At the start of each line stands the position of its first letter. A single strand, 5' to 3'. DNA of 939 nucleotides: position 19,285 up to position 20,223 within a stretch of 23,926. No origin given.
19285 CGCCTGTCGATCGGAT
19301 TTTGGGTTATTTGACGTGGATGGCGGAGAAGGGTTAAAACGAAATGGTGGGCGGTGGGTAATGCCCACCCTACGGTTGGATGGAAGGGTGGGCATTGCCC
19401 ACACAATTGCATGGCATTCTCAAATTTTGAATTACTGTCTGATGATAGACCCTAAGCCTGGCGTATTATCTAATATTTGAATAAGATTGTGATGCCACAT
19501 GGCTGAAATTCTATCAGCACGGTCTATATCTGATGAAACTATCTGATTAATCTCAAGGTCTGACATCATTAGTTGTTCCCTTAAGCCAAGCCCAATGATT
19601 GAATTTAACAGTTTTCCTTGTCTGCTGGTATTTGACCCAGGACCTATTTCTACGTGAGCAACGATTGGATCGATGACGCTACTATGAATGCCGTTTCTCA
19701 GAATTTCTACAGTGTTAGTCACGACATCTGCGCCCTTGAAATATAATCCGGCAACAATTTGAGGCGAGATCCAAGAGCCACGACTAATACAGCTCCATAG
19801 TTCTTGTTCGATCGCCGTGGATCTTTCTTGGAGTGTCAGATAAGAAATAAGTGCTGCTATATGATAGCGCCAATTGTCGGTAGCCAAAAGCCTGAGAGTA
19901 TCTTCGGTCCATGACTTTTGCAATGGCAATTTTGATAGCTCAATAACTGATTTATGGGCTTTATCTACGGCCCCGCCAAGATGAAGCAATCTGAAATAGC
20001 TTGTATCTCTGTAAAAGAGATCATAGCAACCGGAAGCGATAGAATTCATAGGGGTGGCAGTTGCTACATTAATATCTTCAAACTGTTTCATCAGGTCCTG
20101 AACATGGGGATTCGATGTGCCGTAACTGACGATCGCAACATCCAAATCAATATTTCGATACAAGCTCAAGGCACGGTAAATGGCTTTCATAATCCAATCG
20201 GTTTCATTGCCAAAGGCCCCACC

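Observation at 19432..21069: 545-aa orphan protein with glycine-rich loops suggesting a nucleotide/ADP-ribose-binding fold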

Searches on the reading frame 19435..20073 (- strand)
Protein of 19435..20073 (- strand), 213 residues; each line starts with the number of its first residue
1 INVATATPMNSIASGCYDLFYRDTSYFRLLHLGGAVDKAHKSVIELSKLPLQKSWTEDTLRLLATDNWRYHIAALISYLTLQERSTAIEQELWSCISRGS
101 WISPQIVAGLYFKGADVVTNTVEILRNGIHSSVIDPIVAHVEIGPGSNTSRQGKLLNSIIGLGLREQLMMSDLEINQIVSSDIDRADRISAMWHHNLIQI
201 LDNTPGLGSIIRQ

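Call 12: find_homologous_proteins(query=window:19435-20073:-, max_evalue=0.01)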
Query seq(213 aa) (213 aa): 2 proteins with E <= 0.01 among 299 candidates.
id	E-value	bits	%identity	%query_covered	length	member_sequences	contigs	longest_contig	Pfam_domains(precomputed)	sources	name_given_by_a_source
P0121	5.1e-92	326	71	95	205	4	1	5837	-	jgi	jgi:hypothetical protein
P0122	3.3e-78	280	67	87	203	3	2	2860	-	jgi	jgi:hypothetical protein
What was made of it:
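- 19432..20049 (-): C module, aa 341-545 plus stop. It still begins with the ancestral ATG of a separate ~205-aa gene. It belongs to a small unassigned family with motifs NWRxHL, GSWVSPQ, GPG and DxD..IAxxW, and is predicted all-helical (low confidence). Standalone homologues P0121 and P0122 (call 12).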

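Call 13: find_encoding_contigs(protein=P0121, flank=6000, max_places=4)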
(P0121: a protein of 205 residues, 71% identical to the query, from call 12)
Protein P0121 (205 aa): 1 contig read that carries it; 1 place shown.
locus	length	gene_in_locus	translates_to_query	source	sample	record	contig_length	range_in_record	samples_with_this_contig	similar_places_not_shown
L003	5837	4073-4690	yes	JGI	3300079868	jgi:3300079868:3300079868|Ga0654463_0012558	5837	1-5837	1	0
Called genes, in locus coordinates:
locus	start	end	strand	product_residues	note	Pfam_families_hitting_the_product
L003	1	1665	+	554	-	?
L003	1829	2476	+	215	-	-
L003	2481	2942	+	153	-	PF00583:Acetyltransf_1, PF13673:Acetyltransf_10, PF13508:Acetyltransf_7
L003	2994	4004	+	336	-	-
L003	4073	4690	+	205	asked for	-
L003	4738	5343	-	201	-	-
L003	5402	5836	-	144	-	?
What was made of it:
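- Fusion: in L003 the 336-aa and 205-aa genes are separate and adjacent, and are followed by the same convergent PD-(D/E)xK gene (call 13). Relatives have separate genes (call 13).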

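Call 14: find_encoding_contigs(protein=P0122, flank=6000, max_places=4)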
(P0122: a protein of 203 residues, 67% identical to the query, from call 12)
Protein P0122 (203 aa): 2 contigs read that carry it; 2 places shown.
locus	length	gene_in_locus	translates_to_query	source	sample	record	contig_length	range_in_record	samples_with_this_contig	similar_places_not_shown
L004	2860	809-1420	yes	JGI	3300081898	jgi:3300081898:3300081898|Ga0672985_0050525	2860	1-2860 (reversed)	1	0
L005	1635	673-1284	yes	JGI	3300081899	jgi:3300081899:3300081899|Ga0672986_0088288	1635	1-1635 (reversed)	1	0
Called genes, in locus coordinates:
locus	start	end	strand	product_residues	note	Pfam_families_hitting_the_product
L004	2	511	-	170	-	?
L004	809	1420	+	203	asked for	-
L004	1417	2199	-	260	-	PF27070:HTH_Rpn_C (faint)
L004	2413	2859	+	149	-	?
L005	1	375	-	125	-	?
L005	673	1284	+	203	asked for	-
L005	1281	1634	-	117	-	?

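Call 26: search_protein_families(library=pfam, proteins=[L003:2481-2942:+, L003:1829-2476:+, L003:4738-5343:-], max_evalue=0.01)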
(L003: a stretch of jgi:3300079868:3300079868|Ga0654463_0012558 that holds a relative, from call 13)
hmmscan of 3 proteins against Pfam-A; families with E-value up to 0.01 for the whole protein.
L003:2481-2942:+ (153 aa): 3 families
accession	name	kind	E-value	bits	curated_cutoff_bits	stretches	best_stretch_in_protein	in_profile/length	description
PF13673.13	Acetyltransf_10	-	1.3e-19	70.8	23.6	1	28-135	3-113/128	Acetyltransferase (GNAT) domain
PF13508.13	Acetyltransf_7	-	9.4e-14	52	27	1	58-130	6-83/84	Acetyltransferase (GNAT) domain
PF00583.31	Acetyltransf_1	-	6.1e-13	49.5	20.7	1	29-129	7-116/116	Acetyltransferase (GNAT) family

L003:1829-2476:+ (215 aa): 0 families

L003:4738-5343:- (201 aa): 0 families

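Call 42: predict_structure(alignment_id=A4)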
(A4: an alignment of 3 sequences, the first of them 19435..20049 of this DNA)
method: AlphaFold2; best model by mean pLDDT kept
length: 205 residues; sequences in the alignment: 3
mean_pLDDT: 37.1   pTM: 0.30
mean pLDDT of the five models: 37.1, 36.1, 34.5, 32.2, 31.6
residues with pLDDT >= 90: 0; 70-90: 0; 50-70: 22; < 50: 183
segments of 3 or more residues with pLDDT < 50: 1-139, 141-143, 149-157, 180-205
pLDDT, mean of each block of 10 residues (from residue 1): 25 25 25 27 31 32 32 37 38 35 36 43 36 39 49 45 56 51 41 42 34
secondary structure, 60 per line:
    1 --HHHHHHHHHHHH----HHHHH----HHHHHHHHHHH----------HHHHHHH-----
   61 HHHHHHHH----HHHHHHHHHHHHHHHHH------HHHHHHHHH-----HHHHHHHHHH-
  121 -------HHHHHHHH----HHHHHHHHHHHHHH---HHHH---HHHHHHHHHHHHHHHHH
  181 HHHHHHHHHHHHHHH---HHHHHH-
elements in order: H3-14 H19-23 H28-38 H49-55 H61-68 H73-89 H96-104 H110-119 H128-135 H140-153 H157-160 H164-195 H199-204
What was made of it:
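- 19432..20049 (-): AF2 pLDDT 37 (call 42).
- Tried and rejected: The C-module AF2 model from 3 sequences had pLDDT 37, so I did not use it for a fold search (call 42).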

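Call 70: search_protein_families(library=pfam, proteins=[L004:1417-2199:-, L004:2-511:-, L004:2413-2859:+, L003:1-1665:+, L003:5402-5836:-, window:19435-20049:-], max_evalue=0.1)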
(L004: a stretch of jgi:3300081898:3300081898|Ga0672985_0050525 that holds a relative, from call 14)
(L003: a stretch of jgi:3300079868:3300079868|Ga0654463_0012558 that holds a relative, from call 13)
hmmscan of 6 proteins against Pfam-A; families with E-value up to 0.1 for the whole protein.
L004:1417-2199:- (260 aa): 0 families

L004:2-511:- (170 aa): 1 family
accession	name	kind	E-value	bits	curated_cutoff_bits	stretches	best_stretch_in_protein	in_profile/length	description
PF01300.24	Sua5_yciO_yrdC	-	3.9e-43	147.4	25.1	1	23-158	2-138/178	Telomere recombination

L004:2413-2859:+ (149 aa): 2 families
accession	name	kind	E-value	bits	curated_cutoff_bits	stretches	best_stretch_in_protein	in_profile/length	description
PF14526.11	Cass2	-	2e-23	83.7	27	1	15-142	8-140/150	Integron-associated effector binding protein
PF06445.20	GyrI-like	-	4.2e-21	76.3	26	1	17-141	13-139/155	GyrI-like small molecule binding domain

L003:1-1665:+ (554 aa): 2 families
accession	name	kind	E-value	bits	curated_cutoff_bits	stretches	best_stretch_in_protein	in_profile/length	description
PF05226.16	CHASE2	-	8.2e-12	45.7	26.3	1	215-487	17-243/257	CHASE2 domain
PF12770.12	CHAT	-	0.00044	20.2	24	1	40-151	139-262/289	CHAT domain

L003:5402-5836:- (144 aa): 1 family
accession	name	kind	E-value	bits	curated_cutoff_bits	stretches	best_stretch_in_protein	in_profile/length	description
PF23951.1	DUF7282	-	0.047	14.3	27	1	77-134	49-105/112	Domain of unknown function (DUF7282)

window:19435-20049:- (205 aa): 0 families

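Call 73: find_related_loci(query=A4, collection=metagenome_contigs, flank=6000)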
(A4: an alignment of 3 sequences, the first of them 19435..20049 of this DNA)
Query A4 (205 aa) in metagenome_contigs; peptide patterns used: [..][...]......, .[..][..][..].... (x = any residue, [..] = any of these).
87 stretches matched a pattern, but none encodes a relative of the query by tblastn (E <= 1e-3).
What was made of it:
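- Tried and rejected: A metagenome_contigs scan for more C-module loci found none (call 73).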

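Call 78: find_homologous_proteins(query=A4, max_evalue=0.01)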
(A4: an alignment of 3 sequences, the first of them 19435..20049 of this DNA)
Query A4 (3 sequences) (205 aa, profile of the alignment): 18 proteins with E <= 0.01 among 8000 candidates.
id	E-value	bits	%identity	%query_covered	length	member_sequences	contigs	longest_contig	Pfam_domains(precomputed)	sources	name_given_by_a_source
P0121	4.2e-122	424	71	99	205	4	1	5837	-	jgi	jgi:hypothetical protein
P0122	1.6e-113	396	67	90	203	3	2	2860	-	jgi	jgi:hypothetical protein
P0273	9.2e-102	357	62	92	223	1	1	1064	-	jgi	jgi:hypothetical protein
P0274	1.7e-99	350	62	95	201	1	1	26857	-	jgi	jgi:hypothetical protein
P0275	3.4e-52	195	45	94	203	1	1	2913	-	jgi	jgi:hypothetical protein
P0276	9.2e-41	158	41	91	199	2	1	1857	-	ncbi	-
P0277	9.6e-36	142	38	91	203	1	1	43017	-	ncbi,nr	ncbi:MAG: hypothetical protein F6J87_07290 [Spirulina sp. SIO3F2]|nr:hypothetical protein [Spirulina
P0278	4.0e-21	94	43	56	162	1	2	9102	-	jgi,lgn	jgi:hypothetical protein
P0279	5.2e-13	67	29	91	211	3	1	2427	-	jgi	jgi:hypothetical protein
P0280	1.4e-8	53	28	87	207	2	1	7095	-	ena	-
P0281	2.3e-8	52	25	86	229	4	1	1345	-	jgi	jgi:hypothetical protein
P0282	4.5e-7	48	21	87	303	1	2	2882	-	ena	-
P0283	6.8e-7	47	26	90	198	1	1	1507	-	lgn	-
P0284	1.2e-6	47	26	85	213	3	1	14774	-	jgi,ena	-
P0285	3.5e-6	45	35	51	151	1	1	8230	-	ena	-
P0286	3.6e-6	45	25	96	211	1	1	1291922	-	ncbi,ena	-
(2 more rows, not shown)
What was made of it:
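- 19432..20049 (-): 18 homologues found by profile search (call 78).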

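Call 79: find_encoding_contigs(protein=P0274, flank=5000, max_places=2)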
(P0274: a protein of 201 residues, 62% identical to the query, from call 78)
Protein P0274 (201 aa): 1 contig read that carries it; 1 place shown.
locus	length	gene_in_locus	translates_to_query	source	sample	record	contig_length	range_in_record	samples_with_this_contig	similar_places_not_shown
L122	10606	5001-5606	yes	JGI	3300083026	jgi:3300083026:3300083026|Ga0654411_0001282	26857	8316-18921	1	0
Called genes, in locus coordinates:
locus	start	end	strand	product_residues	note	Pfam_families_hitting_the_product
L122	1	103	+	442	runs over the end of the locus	PF05977:MFS_3, PF07690:MFS_1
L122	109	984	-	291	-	PF13489:Methyltransf_23, PF13847:Methyltransf_31 (weak), PF08241:Methyltransf_11, PF08242:Methyltransf_12 (weak), PF13649:Methyltransf_25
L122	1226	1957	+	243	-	PF01925:TauE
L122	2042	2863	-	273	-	PF00487:FA_desaturase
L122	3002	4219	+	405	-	PF00440:TetR_N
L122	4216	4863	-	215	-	PF01300:Sua5_yciO_yrdC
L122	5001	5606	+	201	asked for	-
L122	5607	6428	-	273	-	-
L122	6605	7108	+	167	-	PF14526:Cass2, PF06445:GyrI-like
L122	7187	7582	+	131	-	PF01909:NTP_transf_2 (weak), PF18765:Polbeta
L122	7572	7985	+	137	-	PF05168:HEPN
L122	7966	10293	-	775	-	PF17203:sCache_3_2 (faint), PF17201:Cache_3-Cache_2, PF17202:sCache_3_3, PF00512:HisKA (faint), PF02518:HATPase_c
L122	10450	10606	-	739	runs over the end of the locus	PF03971:IDH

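Call 80: find_encoding_contigs(protein=P0277, flank=5000, max_places=2)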
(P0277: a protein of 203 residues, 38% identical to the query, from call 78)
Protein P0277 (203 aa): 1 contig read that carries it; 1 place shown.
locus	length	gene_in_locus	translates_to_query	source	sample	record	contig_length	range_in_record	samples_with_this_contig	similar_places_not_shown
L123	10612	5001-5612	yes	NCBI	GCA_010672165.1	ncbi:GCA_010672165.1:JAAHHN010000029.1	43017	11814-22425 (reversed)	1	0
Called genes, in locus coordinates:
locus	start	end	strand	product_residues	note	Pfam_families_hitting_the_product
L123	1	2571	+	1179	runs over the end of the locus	PF00931:NB-ARC, PF01637:ATPase_2 (faint), PF13191:AAA_16 (weak), PF24883:NPHP3_N (faint), PF13401:AAA_22 (weak), PF20720:nSTAND3, PF05729:NACHT, PF22727:NCH2, +1 more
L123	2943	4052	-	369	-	PF00248:Aldo_ket_red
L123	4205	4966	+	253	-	PF05685:Uma2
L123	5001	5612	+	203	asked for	-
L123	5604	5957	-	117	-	PF08869:XisI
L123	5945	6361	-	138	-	PF08814:XisH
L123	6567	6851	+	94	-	-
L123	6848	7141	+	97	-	PF05016:ParE_toxin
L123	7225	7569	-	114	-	-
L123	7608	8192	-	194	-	-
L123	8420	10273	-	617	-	PF01832:Glucosaminidase, PF01510:Amidase_2, PF01476:LysM, PF01551:Peptidase_M23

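Call 81: find_encoding_contigs(protein=P0286, flank=5000, max_places=2)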
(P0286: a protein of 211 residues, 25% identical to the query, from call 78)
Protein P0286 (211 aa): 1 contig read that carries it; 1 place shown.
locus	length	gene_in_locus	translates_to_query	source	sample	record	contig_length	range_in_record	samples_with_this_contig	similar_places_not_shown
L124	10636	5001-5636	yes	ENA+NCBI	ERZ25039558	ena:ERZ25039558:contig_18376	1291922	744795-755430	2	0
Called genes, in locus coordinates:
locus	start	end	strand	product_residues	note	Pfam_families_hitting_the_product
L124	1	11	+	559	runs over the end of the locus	-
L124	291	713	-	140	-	PF04545:Sigma70_r4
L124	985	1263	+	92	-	-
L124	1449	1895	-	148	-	PF01951:Archease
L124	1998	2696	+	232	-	PF20260:PUA_4, PF04452:Methyltrans_RNA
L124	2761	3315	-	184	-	PF03167:UDG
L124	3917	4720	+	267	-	-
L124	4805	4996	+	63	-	PF14714:KH_dom-like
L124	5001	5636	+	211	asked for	-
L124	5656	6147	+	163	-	PF13443:HTH_26 (faint)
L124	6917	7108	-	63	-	-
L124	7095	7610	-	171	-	-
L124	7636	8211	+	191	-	PF01262:AlaDh_PNT_C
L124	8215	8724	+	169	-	PF00731:AIRC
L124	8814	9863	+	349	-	PF01008:IF-2B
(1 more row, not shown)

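Call 82: find_encoding_contigs(protein=P0284, flank=5000, max_places=2)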
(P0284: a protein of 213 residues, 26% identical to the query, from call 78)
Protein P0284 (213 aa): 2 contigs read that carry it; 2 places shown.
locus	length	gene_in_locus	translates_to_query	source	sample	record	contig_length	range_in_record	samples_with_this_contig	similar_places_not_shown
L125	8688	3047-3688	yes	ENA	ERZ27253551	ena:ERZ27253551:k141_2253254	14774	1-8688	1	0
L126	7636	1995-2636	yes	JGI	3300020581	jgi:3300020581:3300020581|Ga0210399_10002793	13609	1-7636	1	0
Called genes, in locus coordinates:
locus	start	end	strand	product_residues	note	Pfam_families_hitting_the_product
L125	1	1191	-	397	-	?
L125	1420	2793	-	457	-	PF01565:FAD_binding_4, PF08031:BBE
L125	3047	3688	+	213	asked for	-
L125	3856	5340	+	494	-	PF00497:SBP_bac_3, PF01464:SLT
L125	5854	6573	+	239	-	-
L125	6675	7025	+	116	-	-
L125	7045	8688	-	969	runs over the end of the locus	PF00069:Pkinase, PF01636:APH (faint), PF07714:PK_Tyr_Ser-Thr, PF03109:ABC1 (weak), PF13424:TPR_12 (faint), PF07719:TPR_2 (faint)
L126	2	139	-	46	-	?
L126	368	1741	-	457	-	PF01565:FAD_binding_4, PF08031:BBE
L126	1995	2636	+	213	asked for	-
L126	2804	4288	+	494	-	PF00497:SBP_bac_3, PF01464:SLT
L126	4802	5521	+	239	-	-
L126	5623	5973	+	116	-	-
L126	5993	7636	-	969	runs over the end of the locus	PF00069:Pkinase, PF01636:APH (faint), PF07714:PK_Tyr_Ser-Thr, PF03109:ABC1 (weak), PF13424:TPR_12 (faint), PF07719:TPR_2 (faint)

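Call 84: search_solved_structures(query=A7, max_evalue=10, show_alignments=2)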
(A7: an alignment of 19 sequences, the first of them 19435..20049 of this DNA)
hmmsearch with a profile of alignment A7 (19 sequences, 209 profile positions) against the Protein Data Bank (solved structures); distinct sequences matched with E-value up to 10: 6.
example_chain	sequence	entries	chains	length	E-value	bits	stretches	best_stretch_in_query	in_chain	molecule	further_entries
3ne8_A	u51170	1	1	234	0.63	12.9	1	52-77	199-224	N-acetylmuramoyl-l-alanine amidase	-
6w9d_A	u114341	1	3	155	0.84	12.5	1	145-200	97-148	Ubiquitin-conjugating enzyme E2 D2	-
6t7f_B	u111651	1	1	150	0.9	12.4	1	147-196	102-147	Ubiquitin-conjugating enzyme E2 D3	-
8smw_L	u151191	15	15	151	1.2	11.9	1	147-196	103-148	Ubiquitin-conjugating enzyme E2 D3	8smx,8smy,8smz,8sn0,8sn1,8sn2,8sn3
8grq_N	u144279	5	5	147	1.3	11.9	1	147-196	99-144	Ubiquitin-conjugating enzyme E2D 3 (UBC4/5 homolog, yeast), isoform CRA_a | Ubiquitin-conjugating enzyme E2 D3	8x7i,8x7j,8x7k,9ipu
3jvz_A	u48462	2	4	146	1.6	11.6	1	142-196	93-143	Ubiquitin-conjugating enzyme E2 D2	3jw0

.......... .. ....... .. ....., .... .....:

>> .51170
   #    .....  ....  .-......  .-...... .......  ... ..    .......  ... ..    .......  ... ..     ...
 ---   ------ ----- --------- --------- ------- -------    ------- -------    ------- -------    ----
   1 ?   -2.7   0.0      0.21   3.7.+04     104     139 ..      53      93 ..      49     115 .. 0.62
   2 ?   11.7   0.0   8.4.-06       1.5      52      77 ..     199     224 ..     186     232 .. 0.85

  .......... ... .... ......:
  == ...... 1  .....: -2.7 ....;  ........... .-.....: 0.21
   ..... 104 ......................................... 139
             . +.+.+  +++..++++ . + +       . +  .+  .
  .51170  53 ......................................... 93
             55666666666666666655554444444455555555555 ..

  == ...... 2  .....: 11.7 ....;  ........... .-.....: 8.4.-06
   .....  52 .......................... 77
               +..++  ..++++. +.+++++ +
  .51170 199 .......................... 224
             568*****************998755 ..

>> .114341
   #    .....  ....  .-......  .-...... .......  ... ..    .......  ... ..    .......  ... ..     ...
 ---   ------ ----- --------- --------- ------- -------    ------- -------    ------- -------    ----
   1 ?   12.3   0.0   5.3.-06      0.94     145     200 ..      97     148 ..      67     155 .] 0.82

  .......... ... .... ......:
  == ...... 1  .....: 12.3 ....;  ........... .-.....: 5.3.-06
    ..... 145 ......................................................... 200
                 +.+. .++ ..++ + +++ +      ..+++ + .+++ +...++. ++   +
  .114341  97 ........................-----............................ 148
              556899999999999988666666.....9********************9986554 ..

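Call 85: search_protein_families(library=pfam, alignment_id=A7, max_evalue=1)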
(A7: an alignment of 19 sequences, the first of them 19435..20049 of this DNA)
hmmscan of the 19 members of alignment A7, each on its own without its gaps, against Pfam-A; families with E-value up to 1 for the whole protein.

A. member 1, window:19435-20049:- (205 aa): 2 families
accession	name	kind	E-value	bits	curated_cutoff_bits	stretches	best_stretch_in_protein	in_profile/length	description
PF18626.7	Gln_deamidase_2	-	0.22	12.2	25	1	35-73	36-80/106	Glutaminase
PF18320.6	Csc2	-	0.23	11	25.5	1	138-191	198-252/298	Csc2 Crispr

B. families by the number of members that match (of 19 scanned): 5 families
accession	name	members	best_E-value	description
PF18626.7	Gln_deamidase_2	2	0.18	Glutaminase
PF16365.12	EutK_C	1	0.018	Ethanolamine utilization protein EutK C-terminus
PF11508.13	DUF3218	1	0.097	Protein of unknown function (DUF3218)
PF18320.6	Csc2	1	0.23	Csc2 Crispr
PF24400.1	DUF7544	1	0.29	Family of unknown function (DUF7544)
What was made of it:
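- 19432..20049 (-): No PDB or Pfam match (calls 84, 85).
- The C module has no recognisable effector fold or motif (calls 42, 84, 85).
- Tried and rejected: The C-module profile against PDB and Pfam gave nothing significant (calls 84, 85).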
